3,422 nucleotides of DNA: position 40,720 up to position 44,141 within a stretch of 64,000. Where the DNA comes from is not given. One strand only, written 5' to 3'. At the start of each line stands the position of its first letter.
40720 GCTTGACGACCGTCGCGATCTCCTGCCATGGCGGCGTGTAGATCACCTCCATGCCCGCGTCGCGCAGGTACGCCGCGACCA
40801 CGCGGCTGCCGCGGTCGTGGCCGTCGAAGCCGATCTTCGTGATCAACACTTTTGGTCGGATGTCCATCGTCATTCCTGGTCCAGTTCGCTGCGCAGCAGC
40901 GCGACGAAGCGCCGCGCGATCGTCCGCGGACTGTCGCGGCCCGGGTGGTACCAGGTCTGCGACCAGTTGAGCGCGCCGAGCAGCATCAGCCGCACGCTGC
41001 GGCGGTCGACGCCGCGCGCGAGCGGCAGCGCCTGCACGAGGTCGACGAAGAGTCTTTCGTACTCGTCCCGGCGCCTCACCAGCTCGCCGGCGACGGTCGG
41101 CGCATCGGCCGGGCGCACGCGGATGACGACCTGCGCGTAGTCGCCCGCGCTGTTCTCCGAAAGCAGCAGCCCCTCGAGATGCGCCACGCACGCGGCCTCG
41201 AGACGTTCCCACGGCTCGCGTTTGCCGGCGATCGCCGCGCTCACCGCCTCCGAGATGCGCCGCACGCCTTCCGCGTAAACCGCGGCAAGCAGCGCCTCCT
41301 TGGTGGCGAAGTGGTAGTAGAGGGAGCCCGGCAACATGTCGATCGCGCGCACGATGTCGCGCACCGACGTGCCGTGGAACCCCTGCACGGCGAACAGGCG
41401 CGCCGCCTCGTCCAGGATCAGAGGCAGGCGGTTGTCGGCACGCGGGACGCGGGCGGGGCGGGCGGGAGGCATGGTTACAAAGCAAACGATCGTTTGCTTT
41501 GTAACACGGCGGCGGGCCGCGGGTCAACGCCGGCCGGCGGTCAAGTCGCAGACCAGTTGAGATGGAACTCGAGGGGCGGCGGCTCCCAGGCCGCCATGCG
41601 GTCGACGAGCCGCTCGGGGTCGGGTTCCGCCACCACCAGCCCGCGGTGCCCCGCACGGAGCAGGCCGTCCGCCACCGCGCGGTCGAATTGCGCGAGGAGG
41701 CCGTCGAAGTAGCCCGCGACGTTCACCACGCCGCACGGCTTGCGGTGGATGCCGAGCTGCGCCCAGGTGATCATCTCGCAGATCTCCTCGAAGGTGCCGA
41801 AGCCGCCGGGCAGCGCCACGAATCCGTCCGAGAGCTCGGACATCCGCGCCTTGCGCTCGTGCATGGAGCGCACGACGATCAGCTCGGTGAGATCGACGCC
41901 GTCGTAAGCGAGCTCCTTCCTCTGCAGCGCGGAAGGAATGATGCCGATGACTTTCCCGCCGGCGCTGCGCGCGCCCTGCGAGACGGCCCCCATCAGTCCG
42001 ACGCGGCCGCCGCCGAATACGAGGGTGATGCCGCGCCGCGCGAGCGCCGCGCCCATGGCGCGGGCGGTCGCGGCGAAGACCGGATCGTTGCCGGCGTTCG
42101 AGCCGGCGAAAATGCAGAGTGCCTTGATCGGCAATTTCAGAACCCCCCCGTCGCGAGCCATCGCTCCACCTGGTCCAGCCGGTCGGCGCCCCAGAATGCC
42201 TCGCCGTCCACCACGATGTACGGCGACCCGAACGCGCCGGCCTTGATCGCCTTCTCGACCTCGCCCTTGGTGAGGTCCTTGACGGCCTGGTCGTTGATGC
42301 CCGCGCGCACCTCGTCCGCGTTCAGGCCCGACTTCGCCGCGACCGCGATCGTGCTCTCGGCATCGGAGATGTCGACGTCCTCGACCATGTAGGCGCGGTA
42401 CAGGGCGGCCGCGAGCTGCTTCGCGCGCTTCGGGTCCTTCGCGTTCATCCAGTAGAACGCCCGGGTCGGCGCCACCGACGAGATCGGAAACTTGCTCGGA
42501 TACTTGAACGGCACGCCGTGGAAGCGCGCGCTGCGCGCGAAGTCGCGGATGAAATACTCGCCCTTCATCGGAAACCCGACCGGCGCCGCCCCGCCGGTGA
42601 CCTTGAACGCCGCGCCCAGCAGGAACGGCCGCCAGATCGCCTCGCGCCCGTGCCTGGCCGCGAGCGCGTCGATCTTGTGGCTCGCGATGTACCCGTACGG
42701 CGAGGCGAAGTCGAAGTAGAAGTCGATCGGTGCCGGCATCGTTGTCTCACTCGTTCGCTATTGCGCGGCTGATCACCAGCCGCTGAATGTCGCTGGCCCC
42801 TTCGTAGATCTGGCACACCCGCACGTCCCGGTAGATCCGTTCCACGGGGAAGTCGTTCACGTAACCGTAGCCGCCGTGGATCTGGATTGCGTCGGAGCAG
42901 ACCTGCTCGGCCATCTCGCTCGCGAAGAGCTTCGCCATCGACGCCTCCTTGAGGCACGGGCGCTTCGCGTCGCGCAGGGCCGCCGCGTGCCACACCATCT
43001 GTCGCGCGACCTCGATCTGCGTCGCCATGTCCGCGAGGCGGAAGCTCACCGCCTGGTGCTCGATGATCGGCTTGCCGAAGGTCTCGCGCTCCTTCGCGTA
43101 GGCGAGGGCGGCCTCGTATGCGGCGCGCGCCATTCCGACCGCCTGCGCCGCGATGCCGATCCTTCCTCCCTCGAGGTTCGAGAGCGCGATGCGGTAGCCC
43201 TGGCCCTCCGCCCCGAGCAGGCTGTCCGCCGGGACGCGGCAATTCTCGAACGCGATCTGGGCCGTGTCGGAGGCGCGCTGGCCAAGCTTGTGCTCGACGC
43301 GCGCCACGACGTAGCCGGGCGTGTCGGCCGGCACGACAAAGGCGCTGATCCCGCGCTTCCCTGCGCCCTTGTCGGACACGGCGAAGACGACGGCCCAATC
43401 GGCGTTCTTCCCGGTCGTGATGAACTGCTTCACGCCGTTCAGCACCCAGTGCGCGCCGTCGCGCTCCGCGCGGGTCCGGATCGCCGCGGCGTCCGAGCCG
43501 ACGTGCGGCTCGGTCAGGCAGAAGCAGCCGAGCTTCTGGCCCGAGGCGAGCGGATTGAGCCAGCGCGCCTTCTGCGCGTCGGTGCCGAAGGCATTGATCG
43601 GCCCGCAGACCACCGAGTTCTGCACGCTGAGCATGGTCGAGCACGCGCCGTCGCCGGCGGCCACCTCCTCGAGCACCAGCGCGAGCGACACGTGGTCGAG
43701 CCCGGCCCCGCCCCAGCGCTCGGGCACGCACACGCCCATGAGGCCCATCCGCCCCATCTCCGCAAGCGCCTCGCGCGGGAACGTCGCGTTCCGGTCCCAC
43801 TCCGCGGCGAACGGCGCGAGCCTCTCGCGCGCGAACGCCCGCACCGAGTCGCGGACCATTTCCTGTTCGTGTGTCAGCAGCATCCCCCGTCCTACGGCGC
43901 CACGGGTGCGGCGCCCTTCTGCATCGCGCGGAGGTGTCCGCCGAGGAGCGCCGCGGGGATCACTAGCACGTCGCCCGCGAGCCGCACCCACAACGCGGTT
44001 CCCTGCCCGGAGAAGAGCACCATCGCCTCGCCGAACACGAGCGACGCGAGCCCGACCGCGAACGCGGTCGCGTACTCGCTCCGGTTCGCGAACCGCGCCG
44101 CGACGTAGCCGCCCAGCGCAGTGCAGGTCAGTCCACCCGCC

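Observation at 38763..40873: Split B12-dependent acyl-CoA mutase whose substrate-pocket motifs match no specificity I know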

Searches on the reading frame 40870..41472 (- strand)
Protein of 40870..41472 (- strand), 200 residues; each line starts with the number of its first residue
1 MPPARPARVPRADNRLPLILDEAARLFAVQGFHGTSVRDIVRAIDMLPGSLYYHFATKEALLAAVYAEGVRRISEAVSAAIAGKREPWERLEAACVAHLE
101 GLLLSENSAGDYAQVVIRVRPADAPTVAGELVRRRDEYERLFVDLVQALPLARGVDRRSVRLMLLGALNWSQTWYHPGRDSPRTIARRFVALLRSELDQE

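Call 3: search_protein_families(library=pfam, proteins=[window:40870-41472:-])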
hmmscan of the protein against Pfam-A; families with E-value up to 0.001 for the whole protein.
window:40870-41472:- (200 aa): 2 families
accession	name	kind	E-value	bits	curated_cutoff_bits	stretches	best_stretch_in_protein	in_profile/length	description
PF00440.29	TetR_N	-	3.6e-17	62.3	24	1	19-65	1-47/47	Bacterial regulatory proteins, tetR family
PF17932.6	TetR_C_24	-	8.5e-14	52.2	26.4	1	86-194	3-111/114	Tetracyclin repressor-like, C-terminal domain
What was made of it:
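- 40870..41472 (-): TetR-family regulator, the first gene of the operon. PF00440 at 3.6e-17 and PF17932 at 8.5e-14 (call 3).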

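Call 4: search_protein_families(library=ncbifam, proteins=[window:40870-41472:-])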
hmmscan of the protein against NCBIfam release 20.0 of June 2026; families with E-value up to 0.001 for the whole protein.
window:40870-41472:- (200 aa): 17 families
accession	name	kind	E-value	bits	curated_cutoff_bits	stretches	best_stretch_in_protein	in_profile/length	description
NF041196.1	ScbR_bind_reg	equivalog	9.9e-15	55.2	150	1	14-99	6-91/191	ScbR family autoregulator-binding transcription factor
NF050111.1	TransRegSACE7040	equivalog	6.5e-12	45.7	250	1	18-101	5-88/186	SACE_7040 family transcriptional regulator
NF053878.1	FATransRegFadRBac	equivalog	7e-10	39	200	1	18-169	7-158/190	fatty acid metabolism transcriptional regulator FadR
NF037937.1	septum_RefZ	equivalog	1.8e-09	37.8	180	1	19-68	4-53/195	forespore capture DNA-binding protein RefZ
NF053731.1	TransRegFasRMycb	equivalog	7e-09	35.8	330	1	5-172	3-162/199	HTH-type transcriptional activator FasR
NF053516.1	TranRepPrsAVib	equivalog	1e-07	32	300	1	19-71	11-63/208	TetR family transcriptional repressor PsrA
NF007949.0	PRK10668.1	equivalog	5.4e-07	29.3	271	1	18-75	15-72/216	multidrug efflux transporter transcriptional repressor AcrR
TIGR03613.1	RutR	equivalog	2.6e-06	27.4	368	1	13-70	7-64/202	pyrimidine utilization regulatory protein R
NF051852.1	efflux_TF_MtrR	exception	3.8e-06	26.8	280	1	20-100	16-97/205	multidrug efflux system transcriptional repressor MtrR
TIGR03384.1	betaine_BetI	equivalog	4.4e-06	26.5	201.3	1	21-104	15-98/189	choline-binding transcriptional repressor BetI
NF007430.0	PRK09975.1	equivalog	1e-05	24.8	274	1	19-97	16-95/220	acrEF/envCD operon transcriptional regulator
TIGR02366.1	DHAK_reg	equivalog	1.2e-05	25.3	129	1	25-70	14-59/176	dihydroxyacetone kinase transcriptional activator DhaS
NF011572.0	PRK14996.1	equivalog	9.4e-05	22.4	144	1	13-78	7-72/192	TetR family transcriptional regulator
NF051457.1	acryl_TF_AcuR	equivalog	0.00015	21.1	247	1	5-80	7-83/204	acrylate utilization transcriptional regulator AcuR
NF011584.0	PRK15008.1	equivalog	0.00024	21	230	1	18-88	22-88/212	HTH-type transcriptional regulator RutR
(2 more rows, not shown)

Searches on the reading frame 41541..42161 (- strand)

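Call 3: search_protein_families(library=pfam, proteins=[window:41541-42161:-])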
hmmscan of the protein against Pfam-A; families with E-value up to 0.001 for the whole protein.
window:41541-42161:- (206 aa): 2 families
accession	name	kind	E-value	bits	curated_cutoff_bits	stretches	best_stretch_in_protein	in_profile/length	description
PF03641.19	Lysine_decarbox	-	9.9e-41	139.4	27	1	57-189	1-131/131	Possible lysine decarboxylase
PF18306.6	LDcluster4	-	4.8e-17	62.4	26.3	1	25-128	13-111/151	SLOG cluster4 family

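Call 4: search_protein_families(library=ncbifam, proteins=[window:41541-42161:-])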
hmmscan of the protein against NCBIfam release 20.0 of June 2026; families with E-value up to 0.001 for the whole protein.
window:41541-42161:- (206 aa): 3 families
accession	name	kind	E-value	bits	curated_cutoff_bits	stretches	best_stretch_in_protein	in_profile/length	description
TIGR00730.1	TIGR00730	subfamily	3.1e-54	183.4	96.35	1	13-191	1-177/178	TIGR00730 family Rossman fold protein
NF058542.1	CtkRMPhLog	equivalog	1.2e-38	132.8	300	1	14-168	3-154/177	cytokinin riboside 5'-monophosphate phosphoribohydrolase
TIGR00725.1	TIGR00725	hypoth_equivalog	1.8e-13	50.2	106.9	1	30-130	17-111/159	TIGR00725 family protein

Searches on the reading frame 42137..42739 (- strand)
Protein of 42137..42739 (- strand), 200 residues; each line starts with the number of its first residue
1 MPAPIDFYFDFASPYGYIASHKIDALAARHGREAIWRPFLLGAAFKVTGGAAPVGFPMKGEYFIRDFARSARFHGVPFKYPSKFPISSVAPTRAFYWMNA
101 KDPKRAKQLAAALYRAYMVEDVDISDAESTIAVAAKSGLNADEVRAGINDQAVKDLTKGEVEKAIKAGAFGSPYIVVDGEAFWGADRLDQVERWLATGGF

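Call 3: search_protein_families(library=pfam, proteins=[window:42137-42739:-])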
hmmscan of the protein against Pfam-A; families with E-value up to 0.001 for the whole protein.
window:42137-42739:- (200 aa): 1 family
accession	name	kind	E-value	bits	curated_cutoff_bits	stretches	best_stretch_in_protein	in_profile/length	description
PF01323.26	DSBA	-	2.8e-40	138.6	25.6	1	5-194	2-189/191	DSBA-like thioredoxin domain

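Call 4: search_protein_families(library=ncbifam, proteins=[window:42137-42739:-])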
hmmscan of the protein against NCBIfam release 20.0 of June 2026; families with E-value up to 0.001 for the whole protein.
window:42137-42739:- (200 aa): 1 family
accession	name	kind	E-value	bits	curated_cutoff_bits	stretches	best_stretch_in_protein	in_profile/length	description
NF041057.1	Rcas_1661_fam_Se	equivalog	0.0007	19.2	190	1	97-193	148-242/247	Rcas_1661 family thioredoxin-like (seleno)lipoprotein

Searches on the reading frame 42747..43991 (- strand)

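Call 34: search_protein_families(library=ncbifam, proteins=[window:42747-43991:-], max_evalue=1e-20)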
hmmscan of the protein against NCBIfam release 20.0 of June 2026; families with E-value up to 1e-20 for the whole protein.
window:42747-43991:- (414 aa): 19 families
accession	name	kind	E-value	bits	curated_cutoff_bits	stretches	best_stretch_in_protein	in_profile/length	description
NF042972.1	AcrlCoAredClosAcrC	equivalog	1.5e-133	445.2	640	1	38-411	4-376/378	acryloyl-CoA reductase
NF043006.1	CyhCrbnylCoADH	equivalog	1e-101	340.7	650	1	40-414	5-378/380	cyclohexane-1-carbonyl-CoA dehydrogenase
NF058590.1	AcCoDHFadEBacil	equivalog_domain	3.2e-91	306.6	600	1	39-410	21-409/586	acyl-CoA dehydrogenase FadE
NF045552.1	GlutCoADH_Des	equivalog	1.7e-88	297.4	470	1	39-408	5-376/387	glutaryl-CoA dehydrogenase Acd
NF042439.1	SulpropCoADesulf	equivalog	3.2e-85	286.2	600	1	48-411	2-370/379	3-sulfinopropanoyl-CoA desulfinase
NF045652.1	ProlPCPDhRedW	equivalog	2.7e-83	279.9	650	1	42-411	3-373/376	L-prolyl-[peptidyl-carrier protein] dehydrogenase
TIGR03207.1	cyc_hxne_CoA_dh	equivalog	3.2e-75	253.2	575.35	1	40-410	2-370/372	cyclohexanecarboxyl-CoA dehydrogenase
NF008997.0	PRK12341.1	equivalog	3.1e-70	237.2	537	1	39-412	5-377/382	acyl-CoA dehydrogenase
NF053553.1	prodigi_MBC_PigA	equivalog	3.2e-69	233.9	500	1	39-411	5-379/381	prodigiosin MBC biosynthesis dehydrogenase PigA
NF002885.1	PRK03354.1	equivalog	3.8e-56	190.7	540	1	39-412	5-374/378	crotonobetainyl-CoA dehydrogenase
NF052270.1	Staph_DH_FadE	equivalog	1.3e-49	169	600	1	44-412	26-394/400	acyl-CoA dehydrogenase FadE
NF007000.1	PRK09463.1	subfamily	1e-36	126.6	600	1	58-402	58-425/726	acyl-CoA dehydrogenase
NF049984.1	Rv1679_FadE16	equivalog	2.6e-34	119.1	600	1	61-411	15-365/371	Rv1679 family acyl-CoA dehydrogenase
NF009586.0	PRK13026.1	subfamily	3.1e-34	118.4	608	1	68-400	106-458/777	acyl-CoA dehydrogenase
TIGR03203.1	pimD_small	equivalog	3.2e-32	112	652.7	1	67-401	34-366/378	pimeloyl-CoA dehydrogenase small subunit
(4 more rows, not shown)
